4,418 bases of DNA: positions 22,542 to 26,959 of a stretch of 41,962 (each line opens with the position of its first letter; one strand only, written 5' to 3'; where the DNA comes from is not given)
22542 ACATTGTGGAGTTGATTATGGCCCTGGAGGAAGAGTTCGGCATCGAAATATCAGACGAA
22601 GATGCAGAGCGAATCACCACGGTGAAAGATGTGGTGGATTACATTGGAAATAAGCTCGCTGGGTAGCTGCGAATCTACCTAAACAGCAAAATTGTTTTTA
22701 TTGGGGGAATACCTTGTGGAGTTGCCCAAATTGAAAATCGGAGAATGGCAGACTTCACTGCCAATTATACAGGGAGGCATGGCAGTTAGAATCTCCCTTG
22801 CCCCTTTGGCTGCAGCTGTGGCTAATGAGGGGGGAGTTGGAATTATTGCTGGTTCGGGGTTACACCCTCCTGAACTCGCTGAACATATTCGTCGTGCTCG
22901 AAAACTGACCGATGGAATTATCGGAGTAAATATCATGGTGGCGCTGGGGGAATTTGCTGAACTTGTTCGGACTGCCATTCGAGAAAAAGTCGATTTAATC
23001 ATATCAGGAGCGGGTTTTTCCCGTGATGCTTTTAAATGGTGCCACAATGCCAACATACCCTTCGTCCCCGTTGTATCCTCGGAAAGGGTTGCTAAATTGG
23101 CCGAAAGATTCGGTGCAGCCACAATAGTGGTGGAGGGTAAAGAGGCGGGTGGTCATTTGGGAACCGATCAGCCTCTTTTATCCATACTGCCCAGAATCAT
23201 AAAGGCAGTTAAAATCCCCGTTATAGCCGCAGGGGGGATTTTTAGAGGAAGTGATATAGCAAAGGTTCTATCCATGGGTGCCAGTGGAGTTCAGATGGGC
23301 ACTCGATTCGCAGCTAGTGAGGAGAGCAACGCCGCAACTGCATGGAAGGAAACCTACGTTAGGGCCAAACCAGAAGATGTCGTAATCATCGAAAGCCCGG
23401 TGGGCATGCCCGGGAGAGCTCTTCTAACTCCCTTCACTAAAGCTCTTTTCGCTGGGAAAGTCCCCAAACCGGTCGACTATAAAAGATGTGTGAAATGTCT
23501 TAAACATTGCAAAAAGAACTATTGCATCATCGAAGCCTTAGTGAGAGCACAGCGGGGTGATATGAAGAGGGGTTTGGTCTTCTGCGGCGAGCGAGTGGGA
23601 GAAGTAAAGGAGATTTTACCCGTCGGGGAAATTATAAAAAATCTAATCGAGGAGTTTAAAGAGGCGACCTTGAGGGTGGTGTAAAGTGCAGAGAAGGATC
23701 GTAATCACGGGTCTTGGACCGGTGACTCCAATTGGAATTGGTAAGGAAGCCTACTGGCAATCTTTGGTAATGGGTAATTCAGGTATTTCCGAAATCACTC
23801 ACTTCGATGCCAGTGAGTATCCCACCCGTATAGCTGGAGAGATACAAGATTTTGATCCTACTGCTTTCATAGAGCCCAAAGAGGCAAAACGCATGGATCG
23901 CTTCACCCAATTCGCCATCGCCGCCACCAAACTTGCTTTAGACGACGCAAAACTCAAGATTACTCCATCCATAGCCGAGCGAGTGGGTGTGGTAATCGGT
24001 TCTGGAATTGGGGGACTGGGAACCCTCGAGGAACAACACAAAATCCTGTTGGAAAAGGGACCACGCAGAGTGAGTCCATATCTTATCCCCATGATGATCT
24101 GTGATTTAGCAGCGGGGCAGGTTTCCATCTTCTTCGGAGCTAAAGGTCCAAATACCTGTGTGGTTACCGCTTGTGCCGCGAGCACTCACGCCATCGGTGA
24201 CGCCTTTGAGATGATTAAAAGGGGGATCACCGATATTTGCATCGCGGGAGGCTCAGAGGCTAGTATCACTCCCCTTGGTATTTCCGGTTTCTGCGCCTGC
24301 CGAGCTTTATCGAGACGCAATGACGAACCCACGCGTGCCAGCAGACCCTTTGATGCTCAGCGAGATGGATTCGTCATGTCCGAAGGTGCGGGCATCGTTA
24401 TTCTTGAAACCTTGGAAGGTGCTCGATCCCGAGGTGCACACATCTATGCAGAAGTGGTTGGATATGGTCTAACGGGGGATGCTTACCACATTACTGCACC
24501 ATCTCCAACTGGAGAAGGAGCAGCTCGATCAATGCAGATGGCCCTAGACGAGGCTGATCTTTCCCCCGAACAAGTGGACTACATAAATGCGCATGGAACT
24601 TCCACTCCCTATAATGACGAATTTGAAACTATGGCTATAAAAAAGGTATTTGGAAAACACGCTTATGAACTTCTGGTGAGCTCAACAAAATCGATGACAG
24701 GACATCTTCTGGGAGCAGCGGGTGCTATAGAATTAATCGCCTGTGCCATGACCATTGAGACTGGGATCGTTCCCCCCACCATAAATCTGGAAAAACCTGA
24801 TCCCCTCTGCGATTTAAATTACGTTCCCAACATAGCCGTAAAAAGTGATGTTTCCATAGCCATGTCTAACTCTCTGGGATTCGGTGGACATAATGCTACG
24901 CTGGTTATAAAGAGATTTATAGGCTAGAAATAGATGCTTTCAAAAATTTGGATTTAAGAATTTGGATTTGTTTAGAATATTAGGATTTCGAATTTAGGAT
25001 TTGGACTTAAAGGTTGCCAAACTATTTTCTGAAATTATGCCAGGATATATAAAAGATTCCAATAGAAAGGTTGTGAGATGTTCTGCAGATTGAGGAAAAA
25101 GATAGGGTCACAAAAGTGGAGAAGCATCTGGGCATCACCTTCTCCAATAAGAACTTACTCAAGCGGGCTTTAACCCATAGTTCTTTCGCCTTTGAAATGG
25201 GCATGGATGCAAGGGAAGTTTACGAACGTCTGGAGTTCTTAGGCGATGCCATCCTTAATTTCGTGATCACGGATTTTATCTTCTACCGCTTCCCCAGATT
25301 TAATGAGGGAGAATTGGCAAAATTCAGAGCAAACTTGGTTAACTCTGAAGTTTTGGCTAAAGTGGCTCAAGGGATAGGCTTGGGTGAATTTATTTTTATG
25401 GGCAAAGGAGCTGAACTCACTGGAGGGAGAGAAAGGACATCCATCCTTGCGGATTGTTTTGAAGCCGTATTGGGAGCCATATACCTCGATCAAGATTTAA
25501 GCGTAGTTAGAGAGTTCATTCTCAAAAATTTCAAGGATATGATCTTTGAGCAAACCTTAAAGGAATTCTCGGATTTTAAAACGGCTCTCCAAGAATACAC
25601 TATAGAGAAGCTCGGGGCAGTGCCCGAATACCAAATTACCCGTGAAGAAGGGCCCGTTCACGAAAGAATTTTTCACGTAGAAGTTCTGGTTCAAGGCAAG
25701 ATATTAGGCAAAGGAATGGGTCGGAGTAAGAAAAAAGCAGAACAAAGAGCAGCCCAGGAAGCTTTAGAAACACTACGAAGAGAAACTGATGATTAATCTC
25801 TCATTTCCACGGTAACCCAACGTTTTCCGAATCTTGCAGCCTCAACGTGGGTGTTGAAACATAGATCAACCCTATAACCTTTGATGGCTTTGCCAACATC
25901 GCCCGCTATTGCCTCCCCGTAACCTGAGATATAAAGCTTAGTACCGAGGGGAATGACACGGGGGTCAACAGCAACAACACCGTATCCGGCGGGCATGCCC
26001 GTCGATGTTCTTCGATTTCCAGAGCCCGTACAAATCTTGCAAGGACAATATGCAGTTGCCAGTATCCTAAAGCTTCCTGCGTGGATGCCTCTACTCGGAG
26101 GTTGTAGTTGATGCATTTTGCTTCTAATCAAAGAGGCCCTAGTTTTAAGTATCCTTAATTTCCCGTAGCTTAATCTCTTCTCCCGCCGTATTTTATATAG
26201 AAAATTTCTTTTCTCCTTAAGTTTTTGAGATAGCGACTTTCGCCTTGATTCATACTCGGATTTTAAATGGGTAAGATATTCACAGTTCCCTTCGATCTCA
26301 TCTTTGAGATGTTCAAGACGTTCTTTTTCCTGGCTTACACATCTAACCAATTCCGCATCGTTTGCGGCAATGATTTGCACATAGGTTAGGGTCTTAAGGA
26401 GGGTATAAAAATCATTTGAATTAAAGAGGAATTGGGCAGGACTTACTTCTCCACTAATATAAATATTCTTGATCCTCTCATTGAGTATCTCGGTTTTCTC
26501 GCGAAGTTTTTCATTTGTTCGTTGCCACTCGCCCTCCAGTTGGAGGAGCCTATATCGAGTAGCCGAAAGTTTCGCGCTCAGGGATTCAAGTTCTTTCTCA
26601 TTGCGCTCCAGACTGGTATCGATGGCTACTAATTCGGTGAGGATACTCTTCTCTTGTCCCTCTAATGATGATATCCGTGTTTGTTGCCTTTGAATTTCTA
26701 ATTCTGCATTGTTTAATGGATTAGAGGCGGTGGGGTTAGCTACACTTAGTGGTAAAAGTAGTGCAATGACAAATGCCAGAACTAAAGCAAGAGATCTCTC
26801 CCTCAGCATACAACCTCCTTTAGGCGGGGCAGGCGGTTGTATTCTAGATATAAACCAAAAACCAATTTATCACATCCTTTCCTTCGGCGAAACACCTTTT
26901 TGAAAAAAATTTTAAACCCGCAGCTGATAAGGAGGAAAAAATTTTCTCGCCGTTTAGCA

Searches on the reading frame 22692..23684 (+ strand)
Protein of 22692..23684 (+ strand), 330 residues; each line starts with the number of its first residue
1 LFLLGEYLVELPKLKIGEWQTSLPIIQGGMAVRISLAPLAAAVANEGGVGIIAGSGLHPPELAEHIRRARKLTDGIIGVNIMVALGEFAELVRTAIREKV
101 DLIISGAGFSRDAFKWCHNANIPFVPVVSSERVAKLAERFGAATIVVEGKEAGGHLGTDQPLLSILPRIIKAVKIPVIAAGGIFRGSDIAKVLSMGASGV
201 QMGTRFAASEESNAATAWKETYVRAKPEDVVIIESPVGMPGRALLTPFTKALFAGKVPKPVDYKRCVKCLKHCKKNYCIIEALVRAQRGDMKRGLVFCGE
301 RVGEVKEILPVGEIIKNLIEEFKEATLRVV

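Call 58: search_protein_families(library=pfam, proteins=[window:22692-23684:+], max_evalue=0.1)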
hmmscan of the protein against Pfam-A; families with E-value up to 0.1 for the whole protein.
window:22692-23684:+ (330 aa): 12 families
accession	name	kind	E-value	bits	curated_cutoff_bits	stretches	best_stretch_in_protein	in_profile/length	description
PF03060.21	NMO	-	8.9e-59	200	28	1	20-321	9-331/331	Nitronate monooxygenase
PF00478.31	IMPDH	-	1.1e-10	41.5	25.6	1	170-218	203-251/345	IMP dehydrogenase / GMP reductase domain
PF01070.24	FMN_dh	-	1e-09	38.3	24.9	1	129-207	227-306/350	FMN-dependent dehydrogenase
PF05690.20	ThiG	-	1.5e-06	28.2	23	1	133-217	136-219/247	Thiazole biosynthesis protein ThiG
PF01180.27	DHO_dh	-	2.8e-05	23.9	27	1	168-207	232-273/291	Dihydroorotate dehydrogenase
PF00977.27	His_biosynth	-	2.9e-05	24.1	23.6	1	133-206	151-222/228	Histidine biosynthesis protein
PF04481.18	DUF561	-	0.0029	17.3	21.6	1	151-207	163-218/243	Protein of unknown function (DUF561)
PF02581.23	TMP-TENI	-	0.011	15.5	27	1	163-202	138-176/180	Thiamine monophosphate synthase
PF01207.24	Dus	-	0.011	15.3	20.4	1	133-203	143-214/311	Dihydrouridine synthase (Dus)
PF01645.23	Glu_synthase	-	0.028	14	20.4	0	174-205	275-306/369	Conserved region in glutamate synthase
PF04309.18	G3P_antiterm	-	0.035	14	27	1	165-202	130-167/173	Glycerol-3-phosphate responsive antiterminator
PF00118.29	Cpn60_TCP1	-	0.087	11.9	34.3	0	89-146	241-298/490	TCP-1/cpn60 chaperonin family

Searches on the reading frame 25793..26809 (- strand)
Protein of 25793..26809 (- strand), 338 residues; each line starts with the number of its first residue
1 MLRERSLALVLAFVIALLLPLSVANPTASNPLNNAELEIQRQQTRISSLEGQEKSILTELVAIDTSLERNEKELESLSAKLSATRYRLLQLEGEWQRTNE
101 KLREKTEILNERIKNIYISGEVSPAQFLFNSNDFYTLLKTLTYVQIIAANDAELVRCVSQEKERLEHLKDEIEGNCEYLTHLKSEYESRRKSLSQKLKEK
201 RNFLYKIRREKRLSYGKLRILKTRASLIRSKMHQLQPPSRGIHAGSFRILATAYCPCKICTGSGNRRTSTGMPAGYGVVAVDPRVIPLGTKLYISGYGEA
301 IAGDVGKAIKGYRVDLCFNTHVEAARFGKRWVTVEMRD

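Call 14: search_protein_families(library=pfam, proteins=[window:25793-26809:-])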
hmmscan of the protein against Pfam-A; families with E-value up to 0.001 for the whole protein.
window:25793-26809:- (338 aa): 3 families
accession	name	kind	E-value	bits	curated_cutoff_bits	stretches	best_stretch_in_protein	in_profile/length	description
PF06725.17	3D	-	1.8e-15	57.3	23.8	1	278-334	2-68/72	3D domain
PF24568.1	CC_PcsB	-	1.7e-06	28.3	27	1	98-166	4-73/75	Peptidoglycan hydrolase PcsB, coiled-coil domain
PF03961.19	FapA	-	0.0001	22.5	31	0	160-273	153-261/272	Flagellar Assembly Protein A beta solenoid domain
